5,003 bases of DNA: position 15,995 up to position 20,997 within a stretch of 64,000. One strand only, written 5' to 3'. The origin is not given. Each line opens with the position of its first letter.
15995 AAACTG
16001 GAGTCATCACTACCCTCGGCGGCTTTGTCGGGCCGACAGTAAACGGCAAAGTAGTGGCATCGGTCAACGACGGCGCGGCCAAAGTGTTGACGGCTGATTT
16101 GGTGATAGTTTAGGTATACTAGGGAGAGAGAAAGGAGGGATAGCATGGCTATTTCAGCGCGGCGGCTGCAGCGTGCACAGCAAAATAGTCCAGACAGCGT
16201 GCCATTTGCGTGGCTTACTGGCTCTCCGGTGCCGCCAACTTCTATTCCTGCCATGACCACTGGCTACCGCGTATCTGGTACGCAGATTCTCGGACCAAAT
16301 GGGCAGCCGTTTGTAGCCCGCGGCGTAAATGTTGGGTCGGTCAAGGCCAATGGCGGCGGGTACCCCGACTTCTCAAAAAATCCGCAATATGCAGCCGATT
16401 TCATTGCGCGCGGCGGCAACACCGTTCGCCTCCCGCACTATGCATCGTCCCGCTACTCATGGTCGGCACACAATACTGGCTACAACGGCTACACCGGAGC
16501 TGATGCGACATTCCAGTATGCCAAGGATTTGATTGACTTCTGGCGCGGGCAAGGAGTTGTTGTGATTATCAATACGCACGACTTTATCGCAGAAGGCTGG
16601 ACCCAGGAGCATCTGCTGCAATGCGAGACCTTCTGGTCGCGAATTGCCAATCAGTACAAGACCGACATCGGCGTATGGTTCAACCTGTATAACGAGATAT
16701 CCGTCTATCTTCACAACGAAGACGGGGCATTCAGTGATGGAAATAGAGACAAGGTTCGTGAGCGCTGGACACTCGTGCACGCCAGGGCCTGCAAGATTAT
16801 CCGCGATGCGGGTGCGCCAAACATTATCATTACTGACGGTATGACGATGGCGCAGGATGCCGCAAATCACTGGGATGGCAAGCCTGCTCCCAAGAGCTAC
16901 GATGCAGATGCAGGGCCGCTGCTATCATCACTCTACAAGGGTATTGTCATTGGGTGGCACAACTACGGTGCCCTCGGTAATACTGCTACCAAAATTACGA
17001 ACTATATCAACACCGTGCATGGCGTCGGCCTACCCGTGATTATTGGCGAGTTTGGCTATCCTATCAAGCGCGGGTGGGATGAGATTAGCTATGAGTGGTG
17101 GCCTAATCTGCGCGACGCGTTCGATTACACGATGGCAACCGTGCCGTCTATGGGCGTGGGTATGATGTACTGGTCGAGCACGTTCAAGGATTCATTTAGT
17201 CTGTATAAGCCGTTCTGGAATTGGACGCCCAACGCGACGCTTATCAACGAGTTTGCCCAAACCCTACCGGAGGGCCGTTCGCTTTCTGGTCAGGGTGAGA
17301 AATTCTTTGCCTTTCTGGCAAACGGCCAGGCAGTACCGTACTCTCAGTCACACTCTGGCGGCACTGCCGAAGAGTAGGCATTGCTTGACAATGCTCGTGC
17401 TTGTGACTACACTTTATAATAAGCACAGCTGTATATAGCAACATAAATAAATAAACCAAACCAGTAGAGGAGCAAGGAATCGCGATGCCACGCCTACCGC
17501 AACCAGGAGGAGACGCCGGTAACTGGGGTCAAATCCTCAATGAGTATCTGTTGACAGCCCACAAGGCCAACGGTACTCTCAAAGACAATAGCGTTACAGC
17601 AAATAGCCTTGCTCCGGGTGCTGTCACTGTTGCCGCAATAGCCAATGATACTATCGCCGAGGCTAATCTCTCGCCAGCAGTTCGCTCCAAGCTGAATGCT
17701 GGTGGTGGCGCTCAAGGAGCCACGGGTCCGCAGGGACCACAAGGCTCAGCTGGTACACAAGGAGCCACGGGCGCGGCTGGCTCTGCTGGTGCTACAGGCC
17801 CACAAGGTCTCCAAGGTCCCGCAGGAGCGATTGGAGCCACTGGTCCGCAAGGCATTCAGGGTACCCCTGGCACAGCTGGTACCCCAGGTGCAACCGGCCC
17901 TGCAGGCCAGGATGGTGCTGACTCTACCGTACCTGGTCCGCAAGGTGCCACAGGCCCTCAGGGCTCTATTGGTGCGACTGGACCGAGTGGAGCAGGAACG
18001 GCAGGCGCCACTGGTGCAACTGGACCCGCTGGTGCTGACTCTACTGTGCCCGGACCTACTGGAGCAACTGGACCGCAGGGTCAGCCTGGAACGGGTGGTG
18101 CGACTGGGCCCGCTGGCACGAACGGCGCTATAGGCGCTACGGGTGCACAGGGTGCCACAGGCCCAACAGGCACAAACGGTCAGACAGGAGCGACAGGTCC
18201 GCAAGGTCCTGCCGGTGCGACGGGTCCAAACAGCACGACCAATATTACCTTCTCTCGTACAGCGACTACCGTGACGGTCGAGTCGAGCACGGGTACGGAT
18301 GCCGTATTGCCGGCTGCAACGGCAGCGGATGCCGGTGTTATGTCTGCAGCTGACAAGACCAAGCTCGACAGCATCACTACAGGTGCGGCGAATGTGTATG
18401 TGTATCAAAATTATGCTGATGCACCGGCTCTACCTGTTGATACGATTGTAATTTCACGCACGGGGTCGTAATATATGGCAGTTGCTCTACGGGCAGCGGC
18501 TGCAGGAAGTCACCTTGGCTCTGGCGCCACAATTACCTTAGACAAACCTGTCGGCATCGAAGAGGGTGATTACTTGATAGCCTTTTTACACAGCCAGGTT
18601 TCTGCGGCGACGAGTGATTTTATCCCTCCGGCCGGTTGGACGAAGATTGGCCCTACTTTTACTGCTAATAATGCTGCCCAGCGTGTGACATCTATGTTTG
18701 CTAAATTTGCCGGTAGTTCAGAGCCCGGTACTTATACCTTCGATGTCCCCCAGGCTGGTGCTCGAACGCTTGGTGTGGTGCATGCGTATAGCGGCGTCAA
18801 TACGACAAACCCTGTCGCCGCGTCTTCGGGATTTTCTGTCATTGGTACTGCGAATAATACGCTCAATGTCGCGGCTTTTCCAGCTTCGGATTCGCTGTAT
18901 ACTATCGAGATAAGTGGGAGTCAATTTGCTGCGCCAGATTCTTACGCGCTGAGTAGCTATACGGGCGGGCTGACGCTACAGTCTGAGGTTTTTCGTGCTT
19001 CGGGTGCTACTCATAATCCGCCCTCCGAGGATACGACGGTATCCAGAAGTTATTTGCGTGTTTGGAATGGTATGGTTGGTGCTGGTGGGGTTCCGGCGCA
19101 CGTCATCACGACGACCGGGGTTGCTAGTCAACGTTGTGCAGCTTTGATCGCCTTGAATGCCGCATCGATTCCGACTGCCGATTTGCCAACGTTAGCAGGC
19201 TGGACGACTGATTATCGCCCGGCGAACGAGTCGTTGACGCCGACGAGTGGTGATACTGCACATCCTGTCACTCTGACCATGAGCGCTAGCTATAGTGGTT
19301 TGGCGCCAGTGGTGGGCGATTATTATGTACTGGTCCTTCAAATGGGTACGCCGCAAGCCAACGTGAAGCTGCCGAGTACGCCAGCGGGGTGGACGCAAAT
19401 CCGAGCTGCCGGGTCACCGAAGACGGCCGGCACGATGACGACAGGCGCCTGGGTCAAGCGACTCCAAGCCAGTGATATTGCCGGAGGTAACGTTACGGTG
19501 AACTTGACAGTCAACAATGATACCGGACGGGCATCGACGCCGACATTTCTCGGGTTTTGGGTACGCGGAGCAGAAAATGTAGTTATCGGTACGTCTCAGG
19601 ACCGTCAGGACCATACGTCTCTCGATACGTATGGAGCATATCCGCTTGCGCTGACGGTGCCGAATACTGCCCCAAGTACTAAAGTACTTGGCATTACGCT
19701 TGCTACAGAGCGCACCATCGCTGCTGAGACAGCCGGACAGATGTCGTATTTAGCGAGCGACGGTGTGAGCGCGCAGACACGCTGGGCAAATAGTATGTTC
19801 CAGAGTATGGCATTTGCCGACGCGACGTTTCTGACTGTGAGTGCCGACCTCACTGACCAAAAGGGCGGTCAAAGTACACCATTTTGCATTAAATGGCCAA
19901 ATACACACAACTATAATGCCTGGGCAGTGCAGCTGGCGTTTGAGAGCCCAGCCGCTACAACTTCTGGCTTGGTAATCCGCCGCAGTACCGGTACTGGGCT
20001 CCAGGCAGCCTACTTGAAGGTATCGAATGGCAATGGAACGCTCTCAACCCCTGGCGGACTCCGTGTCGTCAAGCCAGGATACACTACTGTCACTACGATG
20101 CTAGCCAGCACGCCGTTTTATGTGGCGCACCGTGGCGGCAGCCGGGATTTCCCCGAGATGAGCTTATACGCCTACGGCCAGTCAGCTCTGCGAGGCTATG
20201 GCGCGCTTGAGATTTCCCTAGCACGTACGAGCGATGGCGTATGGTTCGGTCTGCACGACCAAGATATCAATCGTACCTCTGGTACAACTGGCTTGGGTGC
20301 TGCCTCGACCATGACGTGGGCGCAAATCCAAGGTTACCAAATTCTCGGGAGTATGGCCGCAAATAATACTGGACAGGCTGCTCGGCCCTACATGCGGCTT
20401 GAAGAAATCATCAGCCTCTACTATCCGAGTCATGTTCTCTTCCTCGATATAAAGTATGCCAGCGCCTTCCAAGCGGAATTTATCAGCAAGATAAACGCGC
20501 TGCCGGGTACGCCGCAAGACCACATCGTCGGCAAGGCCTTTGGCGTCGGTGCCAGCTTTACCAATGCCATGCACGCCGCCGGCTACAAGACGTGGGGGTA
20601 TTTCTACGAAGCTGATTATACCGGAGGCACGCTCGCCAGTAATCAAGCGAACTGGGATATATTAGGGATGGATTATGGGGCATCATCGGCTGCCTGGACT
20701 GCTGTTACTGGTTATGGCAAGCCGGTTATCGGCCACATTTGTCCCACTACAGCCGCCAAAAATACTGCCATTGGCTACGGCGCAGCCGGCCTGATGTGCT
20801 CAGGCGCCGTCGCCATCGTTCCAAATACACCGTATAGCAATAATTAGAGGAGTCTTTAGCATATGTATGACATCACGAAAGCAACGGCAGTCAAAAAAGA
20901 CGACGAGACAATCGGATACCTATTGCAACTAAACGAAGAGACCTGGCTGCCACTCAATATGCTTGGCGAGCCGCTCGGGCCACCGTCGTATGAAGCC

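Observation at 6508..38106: Seven promoters with a G10-G12 homopolymer inside the -35/-10 spacer: candidate slipped-strand phase-variation switches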

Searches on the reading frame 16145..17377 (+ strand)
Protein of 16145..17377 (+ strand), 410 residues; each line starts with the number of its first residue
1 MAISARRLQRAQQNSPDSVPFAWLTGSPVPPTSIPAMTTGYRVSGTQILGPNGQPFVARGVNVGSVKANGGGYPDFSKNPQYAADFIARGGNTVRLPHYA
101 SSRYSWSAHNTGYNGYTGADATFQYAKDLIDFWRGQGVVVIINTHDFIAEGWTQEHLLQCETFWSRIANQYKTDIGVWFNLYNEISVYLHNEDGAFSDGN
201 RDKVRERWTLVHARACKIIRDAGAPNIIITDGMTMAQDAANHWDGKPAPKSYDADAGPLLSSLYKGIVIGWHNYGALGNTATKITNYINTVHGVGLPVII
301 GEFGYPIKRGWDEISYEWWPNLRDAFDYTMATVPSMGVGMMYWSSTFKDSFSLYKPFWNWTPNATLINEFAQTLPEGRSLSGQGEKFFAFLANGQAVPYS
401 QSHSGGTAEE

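Call 7: search_protein_families(library=pfam, proteins=[window:16145-17377:+], max_evalue=0.01)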
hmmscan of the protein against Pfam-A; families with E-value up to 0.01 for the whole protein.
window:16145-17377:+ (410 aa): 1 family
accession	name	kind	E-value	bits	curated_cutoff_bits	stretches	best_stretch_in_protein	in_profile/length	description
PF00150.24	Cellulase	-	3.6e-23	82.9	23.5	1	52-348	4-271/272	Cellulase (glycosyl hydrolase family 5)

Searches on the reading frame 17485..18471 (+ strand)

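Call 56: search_protein_families(library=pfam, proteins=[window:17485-18471:+], max_evalue=0.01)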
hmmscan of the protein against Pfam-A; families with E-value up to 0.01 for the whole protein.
window:17485-18471:+ (328 aa): 1 family
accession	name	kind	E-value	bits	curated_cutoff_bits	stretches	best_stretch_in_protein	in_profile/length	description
PF01391.23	Collagen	-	2.9e-19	69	27.2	1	190-248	1-59/60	Collagen triple helix repeat (20 copies)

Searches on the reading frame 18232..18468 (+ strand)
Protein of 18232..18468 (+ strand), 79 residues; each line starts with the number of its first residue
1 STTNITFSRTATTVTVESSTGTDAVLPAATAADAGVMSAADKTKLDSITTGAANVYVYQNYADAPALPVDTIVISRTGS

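Call 81: search_dna_similar(query=window:18232-18468:+, collection=phages, mode=protein, max_rows=8)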
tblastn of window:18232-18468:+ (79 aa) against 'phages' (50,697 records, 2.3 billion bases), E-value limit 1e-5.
No match.

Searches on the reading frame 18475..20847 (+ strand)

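Call 7: search_protein_families(library=pfam, proteins=[window:18475-20847:+], max_evalue=0.01)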
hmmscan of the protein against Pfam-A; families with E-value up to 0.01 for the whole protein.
window:18475-20847:+ (790 aa): 1 family
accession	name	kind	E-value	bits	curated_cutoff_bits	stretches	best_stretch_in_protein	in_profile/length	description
PF03009.23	GDPD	-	1.1e-10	42.5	23.6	1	552-648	1-94/244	Glycerophosphoryl diester phosphodiesterase family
